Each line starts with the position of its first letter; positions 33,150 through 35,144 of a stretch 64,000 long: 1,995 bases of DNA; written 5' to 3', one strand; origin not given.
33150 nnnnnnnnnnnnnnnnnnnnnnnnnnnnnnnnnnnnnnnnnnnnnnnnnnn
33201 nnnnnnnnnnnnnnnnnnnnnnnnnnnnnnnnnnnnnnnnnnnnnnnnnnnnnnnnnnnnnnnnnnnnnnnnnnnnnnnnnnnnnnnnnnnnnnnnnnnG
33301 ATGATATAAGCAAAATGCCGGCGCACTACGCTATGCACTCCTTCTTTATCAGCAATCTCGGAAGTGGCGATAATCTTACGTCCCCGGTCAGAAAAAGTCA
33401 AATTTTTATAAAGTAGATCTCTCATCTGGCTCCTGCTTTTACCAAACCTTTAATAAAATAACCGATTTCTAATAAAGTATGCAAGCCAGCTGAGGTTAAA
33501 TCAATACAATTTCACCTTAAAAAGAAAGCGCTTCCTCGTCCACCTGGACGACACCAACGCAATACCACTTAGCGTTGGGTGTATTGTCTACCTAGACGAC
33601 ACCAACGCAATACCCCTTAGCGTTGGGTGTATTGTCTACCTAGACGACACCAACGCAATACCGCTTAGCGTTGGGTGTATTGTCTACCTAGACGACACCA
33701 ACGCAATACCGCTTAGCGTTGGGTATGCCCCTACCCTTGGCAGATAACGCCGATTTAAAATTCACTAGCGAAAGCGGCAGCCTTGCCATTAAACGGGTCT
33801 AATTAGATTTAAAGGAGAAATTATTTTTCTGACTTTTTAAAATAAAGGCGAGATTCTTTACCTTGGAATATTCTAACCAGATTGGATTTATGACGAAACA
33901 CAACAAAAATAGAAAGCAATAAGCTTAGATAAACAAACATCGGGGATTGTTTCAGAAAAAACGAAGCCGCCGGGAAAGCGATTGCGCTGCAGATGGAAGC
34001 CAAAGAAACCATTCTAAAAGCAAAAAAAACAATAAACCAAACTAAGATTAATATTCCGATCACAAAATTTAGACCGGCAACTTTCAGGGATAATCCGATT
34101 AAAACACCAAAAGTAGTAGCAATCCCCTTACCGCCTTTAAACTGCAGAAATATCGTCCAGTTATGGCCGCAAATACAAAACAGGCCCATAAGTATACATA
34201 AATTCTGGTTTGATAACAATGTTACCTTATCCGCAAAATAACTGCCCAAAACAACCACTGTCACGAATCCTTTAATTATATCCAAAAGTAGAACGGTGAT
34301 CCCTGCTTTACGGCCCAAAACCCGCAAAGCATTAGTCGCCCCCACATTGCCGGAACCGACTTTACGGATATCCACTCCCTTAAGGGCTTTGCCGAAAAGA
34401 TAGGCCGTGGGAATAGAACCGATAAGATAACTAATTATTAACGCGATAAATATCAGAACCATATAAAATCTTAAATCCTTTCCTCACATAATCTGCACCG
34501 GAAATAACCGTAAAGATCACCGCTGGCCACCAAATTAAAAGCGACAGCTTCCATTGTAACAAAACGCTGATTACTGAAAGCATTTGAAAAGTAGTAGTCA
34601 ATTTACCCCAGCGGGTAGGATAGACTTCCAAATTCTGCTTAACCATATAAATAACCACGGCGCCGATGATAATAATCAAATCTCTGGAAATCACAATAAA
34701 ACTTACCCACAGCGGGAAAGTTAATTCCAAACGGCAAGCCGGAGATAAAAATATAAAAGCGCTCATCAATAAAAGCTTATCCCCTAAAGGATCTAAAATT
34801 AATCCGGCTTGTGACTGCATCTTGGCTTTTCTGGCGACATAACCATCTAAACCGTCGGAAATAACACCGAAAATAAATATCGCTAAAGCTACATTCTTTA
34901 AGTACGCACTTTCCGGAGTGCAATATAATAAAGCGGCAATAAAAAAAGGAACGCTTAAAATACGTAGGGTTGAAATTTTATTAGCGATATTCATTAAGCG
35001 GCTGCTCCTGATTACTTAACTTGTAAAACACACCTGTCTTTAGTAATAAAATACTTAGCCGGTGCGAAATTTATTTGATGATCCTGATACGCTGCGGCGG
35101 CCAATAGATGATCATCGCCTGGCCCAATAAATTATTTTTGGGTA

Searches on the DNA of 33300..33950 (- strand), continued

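Call 46: search_with_rna_model(model_id=R1, sources=[L059, L060, L061, L062, L063, L064, L065, L066, L067, L068, L069, L070, L072, L073, L074, L075, L076, L077, L078, L079, L080, L082, L083, L084, L085, L086, L087, L089, L090, L091, L092, L093, L094, L095, L097, L099, L101, L102, L103, L104, L106, L107, L108, L110, L111, L112, L113, L114, L115, L117, L118, L120, L122, L123, L124, L125, L126, L127, L128, L129, L130, L131, L132, L135, L136, L137, L138, L139, L140, L141, L142, L143, L144, L145, L146, L147, L148, L149, L150, L151, L152, L153, L154, L155, L156, L157, L158, L160, L161, L162, L163, L164, L165, L166, L167, L169, L170, L171, L173, L177], max_evalue=0.01)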
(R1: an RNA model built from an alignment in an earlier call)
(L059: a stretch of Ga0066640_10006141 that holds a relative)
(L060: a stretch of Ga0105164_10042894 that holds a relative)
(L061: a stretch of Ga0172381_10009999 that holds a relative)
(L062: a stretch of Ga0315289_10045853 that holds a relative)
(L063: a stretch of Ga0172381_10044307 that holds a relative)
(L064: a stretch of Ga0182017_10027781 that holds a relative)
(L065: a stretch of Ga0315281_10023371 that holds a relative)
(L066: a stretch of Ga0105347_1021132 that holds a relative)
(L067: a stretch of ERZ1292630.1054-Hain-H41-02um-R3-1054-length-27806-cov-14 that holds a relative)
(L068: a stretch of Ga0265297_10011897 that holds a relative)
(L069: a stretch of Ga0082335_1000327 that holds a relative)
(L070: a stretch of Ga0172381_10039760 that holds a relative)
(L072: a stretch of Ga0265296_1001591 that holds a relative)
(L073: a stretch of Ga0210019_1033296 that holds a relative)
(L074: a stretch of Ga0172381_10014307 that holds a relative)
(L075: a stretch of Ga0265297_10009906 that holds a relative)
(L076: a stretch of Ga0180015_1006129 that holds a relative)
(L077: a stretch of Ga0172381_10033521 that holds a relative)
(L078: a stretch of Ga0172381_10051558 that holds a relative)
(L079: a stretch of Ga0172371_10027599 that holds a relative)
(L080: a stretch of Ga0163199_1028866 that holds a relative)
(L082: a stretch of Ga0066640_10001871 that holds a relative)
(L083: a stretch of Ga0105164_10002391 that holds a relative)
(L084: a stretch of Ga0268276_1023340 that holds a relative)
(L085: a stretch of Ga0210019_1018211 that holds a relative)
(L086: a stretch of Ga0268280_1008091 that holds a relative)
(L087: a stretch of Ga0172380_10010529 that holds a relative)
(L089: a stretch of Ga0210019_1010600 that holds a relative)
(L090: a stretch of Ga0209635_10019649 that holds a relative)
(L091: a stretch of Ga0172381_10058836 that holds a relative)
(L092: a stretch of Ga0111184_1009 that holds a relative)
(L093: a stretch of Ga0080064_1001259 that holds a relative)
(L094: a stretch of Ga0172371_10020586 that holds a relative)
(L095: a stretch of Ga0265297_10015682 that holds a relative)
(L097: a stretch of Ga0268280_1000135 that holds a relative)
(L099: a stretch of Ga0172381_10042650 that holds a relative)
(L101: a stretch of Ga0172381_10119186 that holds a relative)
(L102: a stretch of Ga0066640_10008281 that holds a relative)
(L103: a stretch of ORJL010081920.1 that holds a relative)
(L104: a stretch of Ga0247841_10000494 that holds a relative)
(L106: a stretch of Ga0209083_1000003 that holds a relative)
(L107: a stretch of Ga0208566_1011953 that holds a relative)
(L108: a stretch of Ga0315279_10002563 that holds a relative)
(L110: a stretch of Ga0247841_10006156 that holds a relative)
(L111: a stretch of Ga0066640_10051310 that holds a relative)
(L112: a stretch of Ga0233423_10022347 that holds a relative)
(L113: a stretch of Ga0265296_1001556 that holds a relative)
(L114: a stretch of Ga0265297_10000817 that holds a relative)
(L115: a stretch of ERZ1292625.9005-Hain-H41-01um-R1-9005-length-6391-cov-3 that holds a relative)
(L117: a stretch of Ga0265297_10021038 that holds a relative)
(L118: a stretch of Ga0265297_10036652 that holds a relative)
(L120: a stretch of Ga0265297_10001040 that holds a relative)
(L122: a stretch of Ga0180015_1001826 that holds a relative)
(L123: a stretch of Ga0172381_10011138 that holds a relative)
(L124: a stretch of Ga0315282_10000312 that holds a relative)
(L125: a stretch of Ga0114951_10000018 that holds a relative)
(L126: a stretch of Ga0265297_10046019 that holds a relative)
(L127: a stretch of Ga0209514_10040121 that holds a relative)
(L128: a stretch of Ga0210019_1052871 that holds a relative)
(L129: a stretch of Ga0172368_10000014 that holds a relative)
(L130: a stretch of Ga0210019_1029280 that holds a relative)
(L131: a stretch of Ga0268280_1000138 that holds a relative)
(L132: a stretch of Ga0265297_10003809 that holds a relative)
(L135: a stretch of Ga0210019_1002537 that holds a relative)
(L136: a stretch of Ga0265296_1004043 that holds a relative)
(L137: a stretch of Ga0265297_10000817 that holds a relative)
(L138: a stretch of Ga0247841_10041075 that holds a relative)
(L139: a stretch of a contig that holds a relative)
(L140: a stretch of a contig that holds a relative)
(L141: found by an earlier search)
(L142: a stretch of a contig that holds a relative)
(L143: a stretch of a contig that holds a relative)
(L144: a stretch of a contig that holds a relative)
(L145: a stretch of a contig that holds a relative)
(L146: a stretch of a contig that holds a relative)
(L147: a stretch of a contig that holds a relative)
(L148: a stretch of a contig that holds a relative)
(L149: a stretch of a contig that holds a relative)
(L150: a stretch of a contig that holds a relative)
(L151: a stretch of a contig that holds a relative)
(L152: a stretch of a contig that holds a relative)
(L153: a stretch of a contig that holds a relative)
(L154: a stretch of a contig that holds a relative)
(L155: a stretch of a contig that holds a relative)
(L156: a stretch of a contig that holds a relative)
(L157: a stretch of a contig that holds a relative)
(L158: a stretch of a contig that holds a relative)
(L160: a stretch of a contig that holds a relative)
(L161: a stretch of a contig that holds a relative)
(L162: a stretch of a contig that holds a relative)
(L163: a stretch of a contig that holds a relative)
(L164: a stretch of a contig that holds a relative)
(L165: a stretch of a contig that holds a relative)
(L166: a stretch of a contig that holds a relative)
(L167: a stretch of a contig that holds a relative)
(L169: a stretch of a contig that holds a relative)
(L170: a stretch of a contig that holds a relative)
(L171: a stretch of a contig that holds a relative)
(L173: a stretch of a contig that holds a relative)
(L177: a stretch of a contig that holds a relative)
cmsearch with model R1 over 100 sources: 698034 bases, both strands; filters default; matches with E-value up to 0.01: 173.
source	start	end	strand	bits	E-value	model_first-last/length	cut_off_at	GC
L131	1837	1888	-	77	1.4e-16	1-52/52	no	0.58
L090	5262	5313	+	75.7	2.8e-16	1-52/52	no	0.52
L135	2410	2461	-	75.1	4.2e-16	1-52/52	no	0.56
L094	7041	7092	-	75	4.4e-16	1-52/52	no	0.56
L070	3905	3956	-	74.9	4.6e-16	1-52/52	no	0.48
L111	2174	2225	-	74.9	4.8e-16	1-52/52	no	0.58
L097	7062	7113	-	74.1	7.7e-16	1-52/52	no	0.58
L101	1876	1927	-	74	7.9e-16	1-52/52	no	0.6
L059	7074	7125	-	73.7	9.4e-16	1-52/52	no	0.54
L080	1994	2045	-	73.7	9.4e-16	1-52/52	no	0.58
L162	5110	5161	+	73.7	9.4e-16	1-52/52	no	0.58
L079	2450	2501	-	73.7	9.6e-16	1-52/52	no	0.56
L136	6958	7009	-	73.7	9.6e-16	1-52/52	no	0.56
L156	2116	2167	-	73.7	9.6e-16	1-52/52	no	0.56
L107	2320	2371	-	73.7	9.8e-16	1-52/52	no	0.58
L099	2480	2531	-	73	1.5e-15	1-52/52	no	0.48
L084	834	885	-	72.9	1.5e-15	1-52/52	no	0.58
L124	3629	3680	+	72.9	1.5e-15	1-52/52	no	0.56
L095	5973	6024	+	72.6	1.8e-15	1-52/52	no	0.54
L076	604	655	+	72.5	2e-15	1-52/52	no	0.58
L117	774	825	-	72.4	2.1e-15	1-52/52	no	0.62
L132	653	704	-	72.3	2.2e-15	1-52/52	no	0.58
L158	6003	6054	+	72.2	2.4e-15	1-52/52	no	0.54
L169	594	645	+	72.1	2.4e-15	1-52/52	no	0.42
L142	332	383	+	72.1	2.5e-15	1-52/52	no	0.54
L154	3607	3658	+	72.1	2.5e-15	1-52/52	no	0.52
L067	6325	6376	-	71.5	3.5e-15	1-52/52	no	0.52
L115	3777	3828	-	71.5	3.5e-15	1-52/52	no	0.52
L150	8533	8584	+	71.5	3.5e-15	1-52/52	no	0.52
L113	3404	3455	-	71.4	3.7e-15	1-52/52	no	0.56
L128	70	121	-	70.9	5.2e-15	1-52/52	no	0.52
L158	12552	12603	+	70.4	6.8e-15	1-52/52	no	0.54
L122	2380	2431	+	70.3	7.1e-15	1-52/52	no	0.52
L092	8308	8359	-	70.2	7.4e-15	1-52/52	no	0.5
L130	2161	2212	-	70.1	8.1e-15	1-52/52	no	0.58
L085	2967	3018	-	69.7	1e-14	1-52/52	no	0.52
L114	955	1006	-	69.6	1.1e-14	1-52/52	no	0.46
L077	3548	3599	-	69.5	1.1e-14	1-52/52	no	0.46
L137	9194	9245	-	69.5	1.1e-14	1-52/52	no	0.52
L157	4184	4235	-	69.2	1.4e-14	1-52/52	no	0.52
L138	1608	1659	-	69.2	1.4e-14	1-52/52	no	0.62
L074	3006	3057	-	69.1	1.5e-14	1-52/52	no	0.56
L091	550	601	-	68.1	2.7e-14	1-52/52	no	0.5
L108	5159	5210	-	66.9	5.5e-14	1-52/52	no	0.5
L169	30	81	+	66.7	6.1e-14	1-52/52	no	0.5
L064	209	260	+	66.7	6.2e-14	1-52/52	no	0.58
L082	8019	8070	-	66.7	6.2e-14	1-52/52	no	0.54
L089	3801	3852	+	66.6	6.3e-14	1-52/52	no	0.52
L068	4790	4841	-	66.5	6.9e-14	1-52/52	no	0.58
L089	1185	1236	+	66.1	8.5e-14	1-52/52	no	0.62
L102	3393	3444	+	66.1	8.8e-14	1-52/52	no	0.54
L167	3889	3941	+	66.1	8.9e-14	1-52/52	no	0.55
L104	7032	7083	+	66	9.3e-14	1-52/52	no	0.44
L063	677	728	+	65.6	1.2e-13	1-52/52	no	0.6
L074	4622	4673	-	65.2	1.5e-13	1-52/52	no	0.54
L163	743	794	-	65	1.6e-13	1-52/52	no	0.54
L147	1941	1992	+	64.8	1.9e-13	1-52/52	no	0.58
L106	6146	6197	-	64.7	2e-13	1-52/52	no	0.44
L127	1180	1232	+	64.7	2e-13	1-52/52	no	0.55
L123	575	626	-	64.6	2.1e-13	1-52/52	no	0.52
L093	2415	2466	+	64.6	2.1e-13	1-52/52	no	0.6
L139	10058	10109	-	64.6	2.1e-13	1-52/52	no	0.6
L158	11981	12032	+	64.3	2.6e-13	1-52/52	no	0.52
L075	4733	4784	+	63.9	3.2e-13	1-52/52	no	0.63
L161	4259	4311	-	63.5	4e-13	1-52/52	no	0.62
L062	4875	4927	-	63.4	4.3e-13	1-52/52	no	0.57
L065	1839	1891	-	63.4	4.3e-13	1-52/52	no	0.57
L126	468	519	-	62.9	5.8e-13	1-52/52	no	0.58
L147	1597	1648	+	62.3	8.1e-13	1-52/52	no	0.56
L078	477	528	-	61.6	1.3e-12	1-52/52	no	0.42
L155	1361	1412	+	61.4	1.4e-12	1-52/52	no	0.52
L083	7921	7972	+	61.3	1.5e-12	1-52/52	no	0.54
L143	4171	4222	-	61.3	1.5e-12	1-52/52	no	0.54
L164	5345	5396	+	61.3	1.5e-12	1-52/52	no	0.63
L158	3433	3484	+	61.3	1.5e-12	1-52/52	no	0.5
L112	2027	2078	-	60.9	1.9e-12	1-52/52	no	0.56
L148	3976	4027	-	60.8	2.1e-12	1-52/52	no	0.58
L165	6243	6294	-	60.6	2.3e-12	1-52/52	no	0.56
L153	1134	1185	+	60.3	2.7e-12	1-52/52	no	0.6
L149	4959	5009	+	59.6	4.1e-12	1-52/52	no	0.59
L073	2838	2890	+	59.3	4.9e-12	1-52/52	no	0.62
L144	9452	9502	-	59.2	5.1e-12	1-52/52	no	0.55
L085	91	142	-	58.7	7.1e-12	1-52/52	no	0.44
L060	2356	2407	-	58.6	7.4e-12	1-52/52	no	0.6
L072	1076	1125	-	58.5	7.8e-12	1-52/52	no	0.54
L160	2740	2789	-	58.5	7.8e-12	1-52/52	no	0.56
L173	9276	9328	-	58.4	8.1e-12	1-52/52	no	0.6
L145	9774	9825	+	57.7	1.3e-11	1-52/52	no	0.58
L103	11794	11845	-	57.2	1.7e-11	1-52/52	no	0.44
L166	6298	6349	+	57.2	1.7e-11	1-52/52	no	0.44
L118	1602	1653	-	56.6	2.5e-11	1-52/52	no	0.54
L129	3132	3183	-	56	3.5e-11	1-52/52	no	0.52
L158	3115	3166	+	56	3.5e-11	1-52/52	no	0.67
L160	2662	2713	-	55.7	4.1e-11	1-52/52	no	0.48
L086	1952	2002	-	55.6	4.4e-11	1-52/52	no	0.59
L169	498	549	+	55.2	5.5e-11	1-52/52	no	0.48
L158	2072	2123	+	55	6.4e-11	1-52/52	no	0.63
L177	1930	1979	-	54.7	7.3e-11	1-52/52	no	0.58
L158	2193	2244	+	54.7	7.6e-11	1-52/52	no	0.52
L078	529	574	-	53.9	1.2e-10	3-48/52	no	0.54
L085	3020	3065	-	53.8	1.3e-10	1-52/52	no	0.54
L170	34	79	-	53.8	1.3e-10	1-52/52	no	0.54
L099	3367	3419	-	53.6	1.4e-10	1-52/52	no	0.43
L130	2501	2552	-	53.3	1.7e-10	1-52/52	no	0.56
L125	4848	4899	-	53.1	2e-10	1-52/52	no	0.56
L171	2445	2496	-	53.1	2e-10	1-52/52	no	0.56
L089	3724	3775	+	52.9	2.2e-10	1-52/52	no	0.56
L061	3794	3835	-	52.7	2.4e-10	1-52/52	no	0.5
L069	1447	1499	-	52.1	3.5e-10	1-52/52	no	0.55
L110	3393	3444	-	51.7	4.4e-10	1-52/52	no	0.67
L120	3143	3194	+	49.4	1.8e-09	1-52/52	no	0.44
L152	2498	2540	+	49.3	1.8e-09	1-52/52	no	0.6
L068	5022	5072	-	49.3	1.8e-09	1-52/52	no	0.59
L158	12460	12511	-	48.8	2.6e-09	1-52/52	no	0.65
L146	87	136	+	47.9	4.4e-09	1-52/52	no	0.42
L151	2332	2381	-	47.9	4.4e-09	1-52/52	no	0.42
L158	5957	6002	+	47.3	6.2e-09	3-48/52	no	0.43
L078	577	624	-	47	7.1e-09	1-52/52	no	0.52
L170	1505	1556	-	46.9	7.7e-09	1-52/52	no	0.54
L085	4491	4542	-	46.9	7.7e-09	1-52/52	no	0.54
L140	250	305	-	46.5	9.9e-09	1-52/52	no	0.54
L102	3265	3316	-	46.2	1.2e-08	1-52/52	no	0.58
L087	300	350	+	45.4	1.9e-08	1-52/52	no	0.49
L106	6198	6243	-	44.5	3.2e-08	1-52/52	no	0.54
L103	8693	8744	+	44.1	4e-08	1-52/52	no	0.54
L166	9399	9450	-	44.1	4e-08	1-52/52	no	0.54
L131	1889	1934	-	43.9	4.5e-08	3-48/52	no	0.57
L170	1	32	-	43.5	5.9e-08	1-32/52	3'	0.5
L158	3336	3381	+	43.1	7.1e-08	1-52/52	no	0.5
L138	3210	3260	-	42.6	9.9e-08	1-52/52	no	0.55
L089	1056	1107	+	42.5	1e-07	1-52/52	no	0.63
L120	3096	3141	+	42.4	1.1e-07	1-52/52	no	0.48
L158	3286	3335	+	42.2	1.3e-07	1-52/52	no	0.5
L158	3236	3285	+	42.1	1.3e-07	1-52/52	no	0.5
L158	3383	3432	+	42.1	1.3e-07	1-52/52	no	0.5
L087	164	208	+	42.1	1.4e-07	1-52/52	no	0.53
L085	168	217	-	41.6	1.8e-07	1-52/52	no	0.6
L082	8071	8121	-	40.6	3.2e-07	1-52/52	no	0.53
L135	7683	7735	+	40.5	3.5e-07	1-52/52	no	0.57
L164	7197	7248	+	39.7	5.6e-07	1-52/52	no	0.6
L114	1049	1100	-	38.9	9.1e-07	1-52/52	no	0.42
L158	11689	11739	+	38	1.5e-06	1-52/52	no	0.51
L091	861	912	+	37.6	1.9e-06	1-52/52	no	0.54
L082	8206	8257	-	37.5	2e-06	1-52/52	no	0.48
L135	2586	2634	-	37.4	2.2e-06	1-52/52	no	0.53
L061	3692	3788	-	37.4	2.2e-06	1-52/52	no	0.52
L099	2573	2622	-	37.3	2.3e-06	1-52/52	no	0.5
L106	9365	9415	+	36.9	2.8e-06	1-52/52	no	0.53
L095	5897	5947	+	35.1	8.3e-06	1-52/52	no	0.61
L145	9680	9730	+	34.9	9.2e-06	1-52/52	no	0.47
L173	2564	2617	+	34.9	9.7e-06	1-52/52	no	0.52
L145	9709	9760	-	34.6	1.2e-05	1-52/52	no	0.5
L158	6458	6509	+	33.4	2.4e-05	1-52/52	no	0.6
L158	11908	11958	+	33.1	2.7e-05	1-52/52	no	0.59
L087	210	299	+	32.7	3.5e-05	1-52/52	no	0.62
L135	6891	6943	-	32.7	3.5e-05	1-52/52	no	0.57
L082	8146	8196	+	32.2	4.8e-05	1-52/52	no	0.61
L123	737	789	-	31.8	6.1e-05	1-52/52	no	0.47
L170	1598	1647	-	31.6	6.8e-05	1-52/52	no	0.58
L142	286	331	+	31.4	7.5e-05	3-48/52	no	0.43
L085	3090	3141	-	30.6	0.00012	1-52/52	no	0.6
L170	104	155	-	30.6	0.00012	1-52/52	no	0.6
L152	2564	2615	+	29.8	0.0002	1-52/52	no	0.6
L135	2708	2762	-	29.2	0.00028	1-52/52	no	0.51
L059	7146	7196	-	27.6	0.00074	1-52/52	no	0.61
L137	9310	9360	-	26.3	0.0016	1-52/52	no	0.51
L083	4758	4783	+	26.1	0.0018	6-31/52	no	0.65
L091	602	645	-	25.5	0.0025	1-52/52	no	0.48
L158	2030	2059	+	24.7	0.0041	4-33/52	no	0.53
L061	3879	3928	-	24.7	0.0041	1-52/52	no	0.6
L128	206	258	+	24.6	0.0043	1-52/52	no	0.53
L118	1516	1564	-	24.1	0.0059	1-52/52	no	0.59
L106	9302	9352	+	23.8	0.0071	1-52/52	no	0.71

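Call 71: search_with_rna_model(model_id=R1, sources=[L178, L179, L180, L181, L182, L183], max_evalue=1)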
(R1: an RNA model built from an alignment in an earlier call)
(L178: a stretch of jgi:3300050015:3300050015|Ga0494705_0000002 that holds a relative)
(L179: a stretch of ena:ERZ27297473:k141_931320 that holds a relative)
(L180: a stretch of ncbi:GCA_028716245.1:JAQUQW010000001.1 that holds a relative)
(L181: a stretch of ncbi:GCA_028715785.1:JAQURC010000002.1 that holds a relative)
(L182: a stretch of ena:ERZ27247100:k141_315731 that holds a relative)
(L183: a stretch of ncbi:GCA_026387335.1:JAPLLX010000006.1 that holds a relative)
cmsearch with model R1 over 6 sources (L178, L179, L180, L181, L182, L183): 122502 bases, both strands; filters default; matches with E-value up to 1: 16.
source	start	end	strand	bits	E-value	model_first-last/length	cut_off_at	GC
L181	18305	18355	+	47.2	1.1e-09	1-52/52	no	0.51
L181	4590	4642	+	41.7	3e-08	1-52/52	no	0.62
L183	4670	4722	+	41.3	3.7e-08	1-52/52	no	0.6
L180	1874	1926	+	39.9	8.7e-08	1-52/52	no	0.55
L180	4592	4644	+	39.8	8.8e-08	1-52/52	no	0.6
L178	12797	12847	+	36.7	5.6e-07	1-52/52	no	0.59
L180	12323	12374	+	35.8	9.7e-07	1-52/52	no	0.58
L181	12323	12374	+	35.8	9.7e-07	1-52/52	no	0.58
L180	12781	12832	+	35.1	1.5e-06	1-52/52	no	0.52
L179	12844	12894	+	34.3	2.3e-06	1-52/52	no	0.53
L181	12775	12827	+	29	5.4e-05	1-52/52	no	0.55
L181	17834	17885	+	26.4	0.00026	1-52/52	no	0.63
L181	9205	9256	+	24.7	0.0007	1-52/52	no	0.56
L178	18292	18343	+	19.7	0.013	1-52/52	no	0.4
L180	17828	17872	+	15.6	0.15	1-52/52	no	0.58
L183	4656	4706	-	14.6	0.29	1-52/52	no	0.49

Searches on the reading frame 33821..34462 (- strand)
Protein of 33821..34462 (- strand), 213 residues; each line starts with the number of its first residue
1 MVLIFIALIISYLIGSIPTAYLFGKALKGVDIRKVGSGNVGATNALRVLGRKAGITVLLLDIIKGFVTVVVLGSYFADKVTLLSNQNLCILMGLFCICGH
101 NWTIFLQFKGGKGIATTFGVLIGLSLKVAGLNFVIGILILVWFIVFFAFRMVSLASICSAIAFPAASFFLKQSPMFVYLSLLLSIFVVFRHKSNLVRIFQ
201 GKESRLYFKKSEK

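Call 10: search_protein_families(library=pfam, proteins=[window:33821-34462:-], max_evalue=0.1)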
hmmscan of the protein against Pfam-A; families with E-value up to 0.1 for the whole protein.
window:33821-34462:- (213 aa): 1 family
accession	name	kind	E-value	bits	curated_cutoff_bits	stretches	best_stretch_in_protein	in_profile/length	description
PF02660.20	G3P_acyltransf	-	7.9e-54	182.6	24.1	1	10-198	1-164/164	Glycerol-3-phosphate acyltransferase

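Call 15: find_encoding_contigs(protein=window:33821-34462:-, flank=10000, max_places=10)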
Protein window:33821-34462:- (213 aa): 11 contigs read that carry it; 8 places shown.
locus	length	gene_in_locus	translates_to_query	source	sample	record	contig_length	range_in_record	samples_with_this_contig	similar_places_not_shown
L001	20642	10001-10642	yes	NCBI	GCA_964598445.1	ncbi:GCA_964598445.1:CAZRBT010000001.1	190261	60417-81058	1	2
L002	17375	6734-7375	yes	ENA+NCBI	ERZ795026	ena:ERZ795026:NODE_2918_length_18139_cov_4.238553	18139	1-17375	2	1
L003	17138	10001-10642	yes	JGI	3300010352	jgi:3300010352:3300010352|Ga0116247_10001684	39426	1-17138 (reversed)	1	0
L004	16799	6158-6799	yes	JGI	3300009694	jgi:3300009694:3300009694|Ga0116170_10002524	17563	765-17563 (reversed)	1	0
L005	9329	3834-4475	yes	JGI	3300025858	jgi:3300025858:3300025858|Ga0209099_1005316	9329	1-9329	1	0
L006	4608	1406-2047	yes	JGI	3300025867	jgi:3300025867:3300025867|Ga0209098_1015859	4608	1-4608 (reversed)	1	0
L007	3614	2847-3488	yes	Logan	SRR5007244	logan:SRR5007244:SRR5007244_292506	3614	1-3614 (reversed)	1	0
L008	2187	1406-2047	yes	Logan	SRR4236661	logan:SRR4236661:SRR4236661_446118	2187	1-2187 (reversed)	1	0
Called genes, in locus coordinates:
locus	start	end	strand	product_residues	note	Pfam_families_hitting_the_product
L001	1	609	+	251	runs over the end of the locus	PF20772:TACO1_YebC_N, PF01709:Transcrip_reg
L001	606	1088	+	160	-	PF02075:RuvC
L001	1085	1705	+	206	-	PF01330:RuvA_N, PF14520:HHH_5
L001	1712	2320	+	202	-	PF20222:DUF6581 (faint), PF04079:SMC_ScpB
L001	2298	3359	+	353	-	PF01817:CM_2, PF00800:PDT, PF01842:ACT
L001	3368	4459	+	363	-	PF00155:Aminotran_1_2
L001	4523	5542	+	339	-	PF18152:DAHP_snth_FXD, PF00793:DAHP_synth_1, PF03102:NeuB (weak)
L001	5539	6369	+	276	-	PF03807:F420_oxidored, PF02153:PDH_N, PF20463:PDH_C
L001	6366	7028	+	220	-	PF02224:Cytidylate_kin, PF13189:Cytidylate_kin2, PF13207:AAA_17 (faint), PF13238:AAA_18 (weak), PF01202:SKI (faint)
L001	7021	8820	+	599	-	PF00009:GTP_EFTU, PF03144:GTP_EFTU_D2 (faint), PF14492:EFG_III (faint), PF00679:EFG_C, PF06421:LepA_C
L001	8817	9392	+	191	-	PF10502:Peptidase_S26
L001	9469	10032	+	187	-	PF01066:CDP-OH_P_transf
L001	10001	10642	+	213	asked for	PF02660:G3P_acyltransf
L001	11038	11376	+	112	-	-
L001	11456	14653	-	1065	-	-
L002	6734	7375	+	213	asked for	PF02660:G3P_acyltransf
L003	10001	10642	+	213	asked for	PF02660:G3P_acyltransf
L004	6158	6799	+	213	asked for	PF02660:G3P_acyltransf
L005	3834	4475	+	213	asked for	PF02660:G3P_acyltransf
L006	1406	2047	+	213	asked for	PF02660:G3P_acyltransf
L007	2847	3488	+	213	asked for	PF02660:G3P_acyltransf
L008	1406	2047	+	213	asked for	PF02660:G3P_acyltransf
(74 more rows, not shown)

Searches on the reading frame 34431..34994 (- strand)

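Call 10: search_protein_families(library=pfam, proteins=[window:34431-34994:-], max_evalue=0.1)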
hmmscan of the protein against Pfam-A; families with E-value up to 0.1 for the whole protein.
window:34431-34994:- (187 aa): 1 family
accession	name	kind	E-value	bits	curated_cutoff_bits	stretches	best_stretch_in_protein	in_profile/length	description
PF01066.26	CDP-OH_P_transf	-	1.9e-31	110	22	1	1-163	1-151/152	CDP-alcohol phosphatidyltransferase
